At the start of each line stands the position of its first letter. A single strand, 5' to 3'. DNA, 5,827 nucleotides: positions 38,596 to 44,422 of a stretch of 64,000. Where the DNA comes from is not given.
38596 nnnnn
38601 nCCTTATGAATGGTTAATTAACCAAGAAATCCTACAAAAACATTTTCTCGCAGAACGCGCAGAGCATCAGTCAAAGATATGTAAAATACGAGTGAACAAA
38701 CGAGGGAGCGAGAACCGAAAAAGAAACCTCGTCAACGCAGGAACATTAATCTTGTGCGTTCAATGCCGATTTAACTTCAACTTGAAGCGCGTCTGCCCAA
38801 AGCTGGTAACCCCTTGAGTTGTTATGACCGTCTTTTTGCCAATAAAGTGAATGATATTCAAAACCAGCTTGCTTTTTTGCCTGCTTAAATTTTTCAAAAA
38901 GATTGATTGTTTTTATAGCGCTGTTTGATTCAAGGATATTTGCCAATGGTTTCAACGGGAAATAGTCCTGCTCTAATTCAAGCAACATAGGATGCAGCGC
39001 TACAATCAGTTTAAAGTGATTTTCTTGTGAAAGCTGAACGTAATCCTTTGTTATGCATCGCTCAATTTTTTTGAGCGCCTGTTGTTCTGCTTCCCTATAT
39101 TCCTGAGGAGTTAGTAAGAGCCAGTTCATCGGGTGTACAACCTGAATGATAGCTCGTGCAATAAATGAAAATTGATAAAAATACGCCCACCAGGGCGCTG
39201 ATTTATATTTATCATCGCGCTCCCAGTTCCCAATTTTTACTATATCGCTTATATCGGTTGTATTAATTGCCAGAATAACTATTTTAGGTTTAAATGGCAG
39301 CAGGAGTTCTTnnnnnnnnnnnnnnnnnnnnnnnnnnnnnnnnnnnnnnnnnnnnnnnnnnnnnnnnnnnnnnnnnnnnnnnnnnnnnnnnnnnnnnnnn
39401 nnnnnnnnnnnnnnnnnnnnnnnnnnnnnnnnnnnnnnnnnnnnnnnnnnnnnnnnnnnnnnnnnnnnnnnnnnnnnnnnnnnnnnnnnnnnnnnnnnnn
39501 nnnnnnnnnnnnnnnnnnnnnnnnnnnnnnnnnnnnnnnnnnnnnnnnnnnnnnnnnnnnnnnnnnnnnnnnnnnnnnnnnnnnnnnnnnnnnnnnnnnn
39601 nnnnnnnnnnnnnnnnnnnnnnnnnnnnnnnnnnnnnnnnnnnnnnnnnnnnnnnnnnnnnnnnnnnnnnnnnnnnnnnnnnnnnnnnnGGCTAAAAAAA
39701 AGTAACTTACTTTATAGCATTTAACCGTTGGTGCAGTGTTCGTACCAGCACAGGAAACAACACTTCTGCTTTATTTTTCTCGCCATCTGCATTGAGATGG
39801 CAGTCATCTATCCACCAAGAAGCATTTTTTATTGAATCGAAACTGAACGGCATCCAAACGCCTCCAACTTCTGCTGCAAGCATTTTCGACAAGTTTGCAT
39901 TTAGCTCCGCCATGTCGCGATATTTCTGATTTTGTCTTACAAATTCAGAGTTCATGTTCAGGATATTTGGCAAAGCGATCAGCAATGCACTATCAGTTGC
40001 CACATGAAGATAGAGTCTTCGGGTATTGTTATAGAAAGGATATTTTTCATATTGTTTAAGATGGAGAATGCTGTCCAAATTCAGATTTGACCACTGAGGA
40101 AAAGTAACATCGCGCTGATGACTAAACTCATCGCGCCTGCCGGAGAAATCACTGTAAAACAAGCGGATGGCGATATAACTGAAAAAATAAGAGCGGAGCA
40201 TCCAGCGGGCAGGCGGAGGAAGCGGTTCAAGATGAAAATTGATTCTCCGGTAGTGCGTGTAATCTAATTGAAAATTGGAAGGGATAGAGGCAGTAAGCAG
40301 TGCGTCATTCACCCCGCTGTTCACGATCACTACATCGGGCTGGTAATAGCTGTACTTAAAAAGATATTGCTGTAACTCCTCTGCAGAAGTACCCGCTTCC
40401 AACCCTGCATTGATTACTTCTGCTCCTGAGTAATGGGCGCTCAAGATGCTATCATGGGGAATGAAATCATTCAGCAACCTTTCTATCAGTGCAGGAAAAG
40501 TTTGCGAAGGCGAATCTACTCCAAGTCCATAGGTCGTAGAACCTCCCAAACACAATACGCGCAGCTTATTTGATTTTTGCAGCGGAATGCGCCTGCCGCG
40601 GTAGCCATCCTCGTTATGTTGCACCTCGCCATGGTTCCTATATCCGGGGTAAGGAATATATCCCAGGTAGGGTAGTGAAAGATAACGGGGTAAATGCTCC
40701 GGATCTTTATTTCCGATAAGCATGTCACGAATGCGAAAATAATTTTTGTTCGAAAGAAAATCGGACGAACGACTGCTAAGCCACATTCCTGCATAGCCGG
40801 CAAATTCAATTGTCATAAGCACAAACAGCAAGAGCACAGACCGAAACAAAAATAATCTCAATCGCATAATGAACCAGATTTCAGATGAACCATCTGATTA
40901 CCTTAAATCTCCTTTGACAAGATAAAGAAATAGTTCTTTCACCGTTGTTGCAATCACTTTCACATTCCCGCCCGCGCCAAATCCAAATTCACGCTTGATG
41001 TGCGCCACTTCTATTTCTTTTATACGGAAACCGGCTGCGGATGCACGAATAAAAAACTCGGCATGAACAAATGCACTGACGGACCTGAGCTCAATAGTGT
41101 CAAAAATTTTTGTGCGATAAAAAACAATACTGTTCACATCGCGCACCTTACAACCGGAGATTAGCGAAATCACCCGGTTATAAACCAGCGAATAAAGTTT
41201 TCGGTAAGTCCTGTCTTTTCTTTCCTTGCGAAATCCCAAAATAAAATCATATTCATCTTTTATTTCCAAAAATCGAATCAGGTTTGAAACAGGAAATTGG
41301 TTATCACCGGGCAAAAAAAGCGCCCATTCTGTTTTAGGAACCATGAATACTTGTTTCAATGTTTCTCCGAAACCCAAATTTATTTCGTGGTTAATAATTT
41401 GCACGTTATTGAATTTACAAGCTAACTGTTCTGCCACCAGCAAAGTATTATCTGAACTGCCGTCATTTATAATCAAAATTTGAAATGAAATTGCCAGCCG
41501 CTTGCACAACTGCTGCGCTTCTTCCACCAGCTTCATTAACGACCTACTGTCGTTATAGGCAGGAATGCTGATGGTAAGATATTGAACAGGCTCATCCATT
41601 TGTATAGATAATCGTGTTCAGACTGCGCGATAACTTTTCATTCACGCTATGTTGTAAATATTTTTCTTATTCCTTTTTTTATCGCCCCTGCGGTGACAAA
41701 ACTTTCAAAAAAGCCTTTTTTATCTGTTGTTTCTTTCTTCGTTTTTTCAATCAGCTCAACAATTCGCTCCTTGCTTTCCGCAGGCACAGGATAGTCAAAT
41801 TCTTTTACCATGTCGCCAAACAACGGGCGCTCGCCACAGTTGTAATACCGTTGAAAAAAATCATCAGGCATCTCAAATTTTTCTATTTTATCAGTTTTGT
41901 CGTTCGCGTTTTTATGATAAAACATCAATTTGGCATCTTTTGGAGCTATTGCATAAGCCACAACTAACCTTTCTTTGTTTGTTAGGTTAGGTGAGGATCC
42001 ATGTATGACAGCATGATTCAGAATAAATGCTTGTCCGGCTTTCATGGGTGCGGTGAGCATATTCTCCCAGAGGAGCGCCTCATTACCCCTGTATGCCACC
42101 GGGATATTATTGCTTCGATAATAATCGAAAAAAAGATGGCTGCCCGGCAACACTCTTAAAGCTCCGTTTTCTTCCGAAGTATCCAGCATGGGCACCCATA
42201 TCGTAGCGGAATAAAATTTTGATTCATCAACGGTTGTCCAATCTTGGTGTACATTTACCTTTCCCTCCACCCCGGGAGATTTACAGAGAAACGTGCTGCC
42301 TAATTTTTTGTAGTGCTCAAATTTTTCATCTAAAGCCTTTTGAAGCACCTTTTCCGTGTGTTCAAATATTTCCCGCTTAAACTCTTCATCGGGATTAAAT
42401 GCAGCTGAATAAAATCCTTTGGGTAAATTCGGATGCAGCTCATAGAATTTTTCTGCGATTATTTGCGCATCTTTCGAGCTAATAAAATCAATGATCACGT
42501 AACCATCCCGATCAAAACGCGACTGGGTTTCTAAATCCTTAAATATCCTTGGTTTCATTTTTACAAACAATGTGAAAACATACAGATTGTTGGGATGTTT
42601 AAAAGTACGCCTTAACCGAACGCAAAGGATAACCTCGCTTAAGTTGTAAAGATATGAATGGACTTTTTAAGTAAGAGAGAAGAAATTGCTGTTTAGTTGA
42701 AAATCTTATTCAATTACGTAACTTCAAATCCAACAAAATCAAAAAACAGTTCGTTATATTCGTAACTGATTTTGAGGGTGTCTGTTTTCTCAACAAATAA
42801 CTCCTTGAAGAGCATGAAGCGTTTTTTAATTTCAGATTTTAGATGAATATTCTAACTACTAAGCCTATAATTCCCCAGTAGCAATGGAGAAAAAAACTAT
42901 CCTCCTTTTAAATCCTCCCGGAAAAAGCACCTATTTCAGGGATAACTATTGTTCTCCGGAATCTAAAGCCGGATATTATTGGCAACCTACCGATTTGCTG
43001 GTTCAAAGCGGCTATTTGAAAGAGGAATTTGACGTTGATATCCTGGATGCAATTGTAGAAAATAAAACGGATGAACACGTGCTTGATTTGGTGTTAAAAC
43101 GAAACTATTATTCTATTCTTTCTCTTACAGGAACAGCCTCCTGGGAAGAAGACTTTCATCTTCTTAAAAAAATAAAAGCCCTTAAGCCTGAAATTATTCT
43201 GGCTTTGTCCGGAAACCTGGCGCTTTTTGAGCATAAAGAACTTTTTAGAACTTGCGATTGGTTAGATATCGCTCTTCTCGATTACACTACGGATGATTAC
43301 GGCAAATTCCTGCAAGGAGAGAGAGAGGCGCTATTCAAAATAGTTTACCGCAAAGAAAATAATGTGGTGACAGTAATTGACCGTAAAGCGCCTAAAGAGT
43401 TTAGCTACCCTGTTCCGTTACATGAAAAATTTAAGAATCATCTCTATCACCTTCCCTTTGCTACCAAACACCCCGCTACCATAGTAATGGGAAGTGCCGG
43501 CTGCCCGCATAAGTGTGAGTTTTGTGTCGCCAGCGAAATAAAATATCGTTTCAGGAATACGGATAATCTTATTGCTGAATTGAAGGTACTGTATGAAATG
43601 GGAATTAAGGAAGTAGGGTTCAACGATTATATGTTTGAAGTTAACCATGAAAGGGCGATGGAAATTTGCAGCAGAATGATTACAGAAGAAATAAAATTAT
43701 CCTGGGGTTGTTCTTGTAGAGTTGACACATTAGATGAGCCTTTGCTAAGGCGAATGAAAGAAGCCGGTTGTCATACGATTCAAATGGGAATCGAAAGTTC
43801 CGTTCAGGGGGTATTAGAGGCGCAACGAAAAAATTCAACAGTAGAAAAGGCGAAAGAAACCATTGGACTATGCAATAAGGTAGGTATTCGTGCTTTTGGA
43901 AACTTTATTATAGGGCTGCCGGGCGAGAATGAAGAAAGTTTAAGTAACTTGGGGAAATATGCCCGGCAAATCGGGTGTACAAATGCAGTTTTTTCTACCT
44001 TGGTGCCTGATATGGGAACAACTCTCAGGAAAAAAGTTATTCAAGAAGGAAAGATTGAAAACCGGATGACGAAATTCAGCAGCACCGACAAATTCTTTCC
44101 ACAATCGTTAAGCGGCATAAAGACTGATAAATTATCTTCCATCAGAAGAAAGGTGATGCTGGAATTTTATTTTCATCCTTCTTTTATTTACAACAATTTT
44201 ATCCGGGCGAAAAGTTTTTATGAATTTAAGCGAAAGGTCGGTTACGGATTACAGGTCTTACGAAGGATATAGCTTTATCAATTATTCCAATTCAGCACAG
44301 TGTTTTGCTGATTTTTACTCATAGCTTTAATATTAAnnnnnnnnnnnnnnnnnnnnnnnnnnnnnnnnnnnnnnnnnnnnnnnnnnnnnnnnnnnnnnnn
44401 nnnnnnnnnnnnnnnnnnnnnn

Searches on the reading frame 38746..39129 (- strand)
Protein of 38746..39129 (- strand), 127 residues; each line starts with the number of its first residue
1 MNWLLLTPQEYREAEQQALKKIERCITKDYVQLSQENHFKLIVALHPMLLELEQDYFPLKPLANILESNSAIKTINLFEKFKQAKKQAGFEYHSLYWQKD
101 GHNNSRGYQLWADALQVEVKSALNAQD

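Call 9: search_protein_families(library=pfam, proteins=[window:38746-39129:-], max_evalue=0.01)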
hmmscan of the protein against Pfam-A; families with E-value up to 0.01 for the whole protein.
window:38746-39129:- (127 aa): 0 families

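Call 86: search_protein_families(library=pfam, proteins=[window:38746-39129:-], max_evalue=0.05)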
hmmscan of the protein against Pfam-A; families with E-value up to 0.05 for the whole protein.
window:38746-39129:- (127 aa): 1 family
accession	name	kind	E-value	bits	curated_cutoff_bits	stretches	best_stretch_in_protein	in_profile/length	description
PF17618.7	SL4P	-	0.045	14.2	28.1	0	76-105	28-57/88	Uncharacterized Strongylid L4 protein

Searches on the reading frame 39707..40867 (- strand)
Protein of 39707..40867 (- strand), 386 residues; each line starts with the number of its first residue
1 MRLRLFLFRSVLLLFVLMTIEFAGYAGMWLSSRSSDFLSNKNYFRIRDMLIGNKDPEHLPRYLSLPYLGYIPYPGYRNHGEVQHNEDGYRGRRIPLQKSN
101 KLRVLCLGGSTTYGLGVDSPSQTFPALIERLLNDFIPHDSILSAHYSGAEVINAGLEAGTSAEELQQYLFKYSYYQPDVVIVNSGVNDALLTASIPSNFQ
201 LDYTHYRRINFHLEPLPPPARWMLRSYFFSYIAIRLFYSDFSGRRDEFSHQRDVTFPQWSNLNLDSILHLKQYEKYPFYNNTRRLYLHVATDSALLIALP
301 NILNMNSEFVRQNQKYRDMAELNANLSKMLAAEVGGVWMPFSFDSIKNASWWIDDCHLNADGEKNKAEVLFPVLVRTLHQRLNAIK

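Call 7: search_protein_families(library=pfam, proteins=[window:39707-40867:-], max_evalue=0.01)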
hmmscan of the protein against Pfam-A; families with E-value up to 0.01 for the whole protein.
window:39707-40867:- (386 aa): 3 families
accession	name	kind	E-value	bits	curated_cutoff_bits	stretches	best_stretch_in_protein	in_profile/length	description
PF13472.12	Lipase_GDSL_2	-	1.2e-11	45.9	32.9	1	106-363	1-176/178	GDSL-like Lipase/Acylhydrolase family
PF00657.28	Lipase_GDSL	-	2.5e-06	28.3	23.6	1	104-202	1-102/208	GDSL-like Lipase/Acylhydrolase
PF25182.1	NonGDSL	-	0.0043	16.8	80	0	96-193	22-111/220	Non-GDSL lipase-like family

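Call 37: search_protein_families(library=ncbifam, proteins=[window:39707-40867:-], max_evalue=0.001)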
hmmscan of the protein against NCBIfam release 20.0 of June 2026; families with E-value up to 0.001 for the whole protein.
window:39707-40867:- (386 aa): 0 families

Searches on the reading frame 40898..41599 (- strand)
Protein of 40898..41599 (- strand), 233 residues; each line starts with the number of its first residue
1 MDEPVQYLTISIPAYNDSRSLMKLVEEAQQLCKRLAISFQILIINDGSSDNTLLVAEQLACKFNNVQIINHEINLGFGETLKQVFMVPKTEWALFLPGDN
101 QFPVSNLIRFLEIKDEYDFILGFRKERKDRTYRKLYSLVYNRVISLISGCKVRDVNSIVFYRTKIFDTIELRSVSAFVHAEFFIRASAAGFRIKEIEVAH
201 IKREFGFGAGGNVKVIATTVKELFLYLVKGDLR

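Call 7: search_protein_families(library=pfam, proteins=[window:40898-41599:-], max_evalue=0.01)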
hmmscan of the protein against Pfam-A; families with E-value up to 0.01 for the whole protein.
window:40898-41599:- (233 aa): 2 families
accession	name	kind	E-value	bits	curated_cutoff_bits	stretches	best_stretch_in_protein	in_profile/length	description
PF00535.33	Glycos_transf_2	-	1.1e-13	52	23.3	1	10-137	2-128/168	Glycosyl transferase family 2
PF13641.12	Glyco_tranf_2_3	-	0.0095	16.4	27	0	8-100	3-97/230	Glycosyltransferase like family 2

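Call 24: search_protein_families(library=ncbifam, proteins=[window:40898-41599:-], max_evalue=0.001)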
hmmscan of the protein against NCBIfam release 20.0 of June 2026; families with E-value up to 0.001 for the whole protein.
window:40898-41599:- (233 aa): 10 families
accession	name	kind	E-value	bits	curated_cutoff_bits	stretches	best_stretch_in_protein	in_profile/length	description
NF007986.1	PRK10714.1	equivalog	3.3e-22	78.9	529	1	3-216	3-216/316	undecaprenyl-phosphate 4-deoxy-4-formamido-L-arabinose transferase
NF047588.1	GlcsyltransPgfSStrep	equivalog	6.8e-12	45.2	500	1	8-157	3-154/308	glycosyltransferase PgfS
NF041391.1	DPhHxTase_Halo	equivalog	1.1e-09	37.6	375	1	14-203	3-186/213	dolichyl-phosphate hexose transferase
TIGR03937.1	PgaC_IcaA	equivalog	6e-09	35.3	422.3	1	5-100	44-136/407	poly-beta-1,6-N-acetyl-D-glucosamine synthase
NF038302.1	EPS_HpsE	equivalog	5.8e-07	28.8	300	1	8-100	3-97/307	hormogonium polysaccharide biosynthesis glycosyltransferase HpsE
NF007482.0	PRK10073.1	equivalog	1.3e-06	27.7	423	1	5-76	5-72/334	glycosyltransferase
TIGR04283.1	glyco_like_mftF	equivalog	3e-06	27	182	1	8-114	1-97/221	TIGR04283 family arsenosugar biosynthesis glycosyltransferase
NF058614.1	PPMAGASynPpgS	equivalog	3.5e-06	26.6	370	1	10-205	4-201/226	polyprenyl-phospho-N-acetylgalactosaminyl synthase PpgS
TIGR04182.1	glyco_TIGR04182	equivalog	2.1e-05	24.1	325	1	9-204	3-194/293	S-layer glycoprotein N-glycosyltransferase AglJ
NF010496.0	PRK13915.1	equivalog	8.2e-05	21.8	262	1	8-102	33-129/307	glucosyl-3-phosphoglycerate synthase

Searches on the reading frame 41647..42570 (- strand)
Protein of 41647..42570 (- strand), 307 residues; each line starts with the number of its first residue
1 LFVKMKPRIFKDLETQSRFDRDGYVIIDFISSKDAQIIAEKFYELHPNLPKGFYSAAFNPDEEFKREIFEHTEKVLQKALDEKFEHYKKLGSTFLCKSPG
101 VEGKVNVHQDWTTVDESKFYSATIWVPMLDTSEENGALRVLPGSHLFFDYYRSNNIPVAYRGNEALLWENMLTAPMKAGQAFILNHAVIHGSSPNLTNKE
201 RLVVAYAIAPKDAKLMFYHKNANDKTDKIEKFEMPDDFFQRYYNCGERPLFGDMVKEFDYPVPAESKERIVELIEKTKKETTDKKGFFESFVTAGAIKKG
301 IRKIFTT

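Call 6: search_protein_families(library=pfam, proteins=[window:41647-42570:-], max_evalue=0.01)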
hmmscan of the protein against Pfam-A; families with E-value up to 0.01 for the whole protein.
window:41647-42570:- (307 aa): 1 family
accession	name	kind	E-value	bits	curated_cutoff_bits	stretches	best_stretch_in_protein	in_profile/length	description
PF05721.19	PhyH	-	3.7e-21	76.8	22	1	63-201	59-211/213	Phytanoyl-CoA dioxygenase (PhyH)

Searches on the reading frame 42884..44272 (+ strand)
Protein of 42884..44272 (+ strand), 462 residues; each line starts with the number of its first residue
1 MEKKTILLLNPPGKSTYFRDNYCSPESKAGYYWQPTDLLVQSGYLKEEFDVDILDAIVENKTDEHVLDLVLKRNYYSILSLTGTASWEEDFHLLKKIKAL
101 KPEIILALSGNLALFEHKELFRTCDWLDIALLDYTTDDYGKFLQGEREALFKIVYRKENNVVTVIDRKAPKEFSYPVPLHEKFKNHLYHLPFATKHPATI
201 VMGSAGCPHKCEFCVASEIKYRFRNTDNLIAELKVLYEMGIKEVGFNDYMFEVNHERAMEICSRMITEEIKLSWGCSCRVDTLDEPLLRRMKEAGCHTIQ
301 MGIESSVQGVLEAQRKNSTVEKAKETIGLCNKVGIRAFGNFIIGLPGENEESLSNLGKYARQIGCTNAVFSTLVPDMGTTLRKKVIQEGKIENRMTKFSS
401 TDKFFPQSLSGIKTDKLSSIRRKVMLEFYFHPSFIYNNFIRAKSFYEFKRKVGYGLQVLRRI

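Call 7: search_protein_families(library=pfam, proteins=[window:42884-44272:+], max_evalue=0.01)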
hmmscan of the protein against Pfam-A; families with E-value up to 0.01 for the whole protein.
window:42884-44272:+ (462 aa): 2 families
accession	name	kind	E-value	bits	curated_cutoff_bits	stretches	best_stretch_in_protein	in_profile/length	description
PF04055.27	Radical_SAM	-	1.5e-18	68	29.5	1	204-356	4-162/166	Radical SAM superfamily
PF02310.24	B12-binding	-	0.00046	20.4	32.1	1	28-123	7-101/121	B12 binding domain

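Call 24: search_protein_families(library=ncbifam, proteins=[window:42884-44272:+], max_evalue=0.001)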
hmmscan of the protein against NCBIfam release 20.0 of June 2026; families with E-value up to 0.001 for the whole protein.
window:42884-44272:+ (462 aa): 27 families (the best 25 are shown)
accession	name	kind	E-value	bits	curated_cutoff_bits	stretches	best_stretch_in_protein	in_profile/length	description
TIGR03471.1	HpnJ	equivalog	5.2e-46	157.5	577.6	1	31-441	30-445/472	hopanoid biosynthesis associated radical SAM protein HpnJ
TIGR04479.1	bcpD_PhpK_rSAM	subfamily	7.6e-32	110.3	600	1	191-356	232-402/504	PhpK family radical SAM P-methyltransferase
TIGR02026.1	BchE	equivalog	2.8e-28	99.1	481.35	1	21-399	8-400/497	magnesium-protoporphyrin IX monomethyl ester anaerobic oxidative cyclase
NF033070.1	rSAM_AprD4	equivalog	3.7e-26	92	500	1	176-404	174-409/456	AprD4 family radical SAM diol-dehydratase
NF050148.1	rSAM_ApyD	equivalog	2e-24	85.9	750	1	204-399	205-407/645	RiPP biosynthesis radical SAM protein ApyD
NF038361.1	rSAM_Sden_1168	equivalog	7.9e-24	84.1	575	1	175-420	259-507/560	Sden_1168 family B12-binding radical SAM P-methyltransferase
TIGR04072.2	rSAM_ladder_B12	equivalog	1.7e-21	76.4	360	1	130-395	114-382/443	lipid biosynthesis B12-binding/radical SAM protein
TIGR04014.1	B12_SAM_MJ_0865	equivalog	9.7e-18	64.2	360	1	149-401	117-374/434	methyl-coenzyme M reductase glutamine C-methyltransferase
NF040542.1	rSAM_RCCLKC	equivalog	7.5e-17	61.6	450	1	33-367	11-354/423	arsinothricin biosynthesis radical SAM protein ArsL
TIGR03975.1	rSAM_ocin_1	subfamily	3.1e-15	55.7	281.85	1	92-357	146-424/606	RiPP maturation radical SAM C-methyltransferase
TIGR04385.1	B12_rSAM_cofa1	equivalog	9.6e-15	54.7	450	1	201-355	198-356/438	B12 lower ligand biosynthesis radical SAM protein BzaD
TIGR04295.1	B12_rSAM_oligo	hypoth_equivalog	4.3e-13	48.7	400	1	185-320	187-318/422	TIGR04295 family B12-binding domain-containing radical SAM protein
TIGR04013.1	B12_SAM_MJ_1487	hypoth_equivalog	2.9e-11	42.8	251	1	297-385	267-357/382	TIGR04013 family B12-binding domain/radical SAM domain-containing protein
NF045585.1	rSAM_slr0320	equivalog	3.5e-11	42.3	775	1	203-315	240-359/511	photosystem II high light acclimation radical SAM protein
TIGR04367.1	HpnR_B12_rSAM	equivalog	8.2e-11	41.1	650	1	45-363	33-352/490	hopanoid C-3 methylase HpnR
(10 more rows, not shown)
